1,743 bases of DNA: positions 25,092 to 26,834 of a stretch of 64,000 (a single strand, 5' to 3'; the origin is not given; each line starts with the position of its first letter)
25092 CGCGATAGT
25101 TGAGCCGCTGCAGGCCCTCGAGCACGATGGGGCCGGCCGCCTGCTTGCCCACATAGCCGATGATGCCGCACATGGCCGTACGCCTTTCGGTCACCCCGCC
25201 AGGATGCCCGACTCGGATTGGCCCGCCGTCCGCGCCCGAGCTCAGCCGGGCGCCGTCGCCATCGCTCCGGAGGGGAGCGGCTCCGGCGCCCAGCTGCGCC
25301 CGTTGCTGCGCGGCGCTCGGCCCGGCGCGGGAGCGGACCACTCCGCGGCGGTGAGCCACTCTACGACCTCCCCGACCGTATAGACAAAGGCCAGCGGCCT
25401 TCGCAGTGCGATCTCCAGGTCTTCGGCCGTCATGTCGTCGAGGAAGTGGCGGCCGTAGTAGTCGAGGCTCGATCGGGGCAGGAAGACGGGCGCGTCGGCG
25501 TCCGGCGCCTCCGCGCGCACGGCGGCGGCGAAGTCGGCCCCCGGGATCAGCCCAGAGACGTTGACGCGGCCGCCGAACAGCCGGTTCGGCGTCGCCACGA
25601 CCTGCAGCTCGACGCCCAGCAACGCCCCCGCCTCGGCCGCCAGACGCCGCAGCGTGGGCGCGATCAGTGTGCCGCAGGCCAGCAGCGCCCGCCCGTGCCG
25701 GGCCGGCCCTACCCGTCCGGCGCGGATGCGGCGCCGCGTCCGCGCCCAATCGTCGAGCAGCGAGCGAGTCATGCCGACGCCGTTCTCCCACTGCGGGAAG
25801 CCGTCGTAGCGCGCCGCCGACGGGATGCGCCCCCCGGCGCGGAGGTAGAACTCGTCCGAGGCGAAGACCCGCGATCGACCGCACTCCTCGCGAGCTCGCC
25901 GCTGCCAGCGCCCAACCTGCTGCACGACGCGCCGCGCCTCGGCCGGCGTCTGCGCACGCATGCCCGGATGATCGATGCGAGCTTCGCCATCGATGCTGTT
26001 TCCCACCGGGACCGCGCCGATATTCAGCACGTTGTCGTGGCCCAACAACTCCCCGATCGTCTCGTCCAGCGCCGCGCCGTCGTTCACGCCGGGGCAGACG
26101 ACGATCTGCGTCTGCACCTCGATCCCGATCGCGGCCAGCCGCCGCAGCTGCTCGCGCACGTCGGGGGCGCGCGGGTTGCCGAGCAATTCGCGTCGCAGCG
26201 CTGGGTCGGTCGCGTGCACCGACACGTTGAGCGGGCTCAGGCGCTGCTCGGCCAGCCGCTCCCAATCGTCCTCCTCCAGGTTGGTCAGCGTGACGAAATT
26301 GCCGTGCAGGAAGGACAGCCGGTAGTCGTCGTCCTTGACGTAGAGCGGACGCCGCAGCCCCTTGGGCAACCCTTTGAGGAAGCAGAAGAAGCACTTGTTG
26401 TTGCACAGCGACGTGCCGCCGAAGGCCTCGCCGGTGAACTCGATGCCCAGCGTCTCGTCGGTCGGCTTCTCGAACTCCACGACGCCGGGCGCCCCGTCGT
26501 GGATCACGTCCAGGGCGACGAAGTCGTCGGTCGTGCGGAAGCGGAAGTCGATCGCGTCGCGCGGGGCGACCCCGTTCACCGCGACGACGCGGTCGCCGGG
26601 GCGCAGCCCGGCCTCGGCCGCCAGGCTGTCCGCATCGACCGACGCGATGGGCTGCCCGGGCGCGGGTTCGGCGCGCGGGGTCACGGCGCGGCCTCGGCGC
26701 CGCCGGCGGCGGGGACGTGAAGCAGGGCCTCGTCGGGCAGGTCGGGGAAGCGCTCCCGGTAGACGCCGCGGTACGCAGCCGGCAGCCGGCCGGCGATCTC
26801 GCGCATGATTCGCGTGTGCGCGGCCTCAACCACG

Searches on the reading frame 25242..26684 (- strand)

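Call 67: search_protein_families(library=pfam, proteins=[window:25242-26684:-], max_evalue=0.001)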
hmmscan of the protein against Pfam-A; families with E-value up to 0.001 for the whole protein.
window:25242-26684:- (480 aa): 5 families
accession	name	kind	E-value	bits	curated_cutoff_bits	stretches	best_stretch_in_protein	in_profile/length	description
PF19238.5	Radical_SAM_2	-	2.1e-59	200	26.7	1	74-215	2-143/151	Radical SAM-like domain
PF04459.17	DUF512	-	3.2e-44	151.1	25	1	225-433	1-199/202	Protein of unknown function (DUF512)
PF17820.7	PDZ_6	-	1.6e-10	41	27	1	13-48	2-37/54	PDZ domain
PF04055.27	Radical_SAM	-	7.4e-07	29.9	29.5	1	135-203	88-157/166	Radical SAM superfamily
PF00595.29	PDZ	-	0.00089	20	23.2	0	12-39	28-55/81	PDZ domain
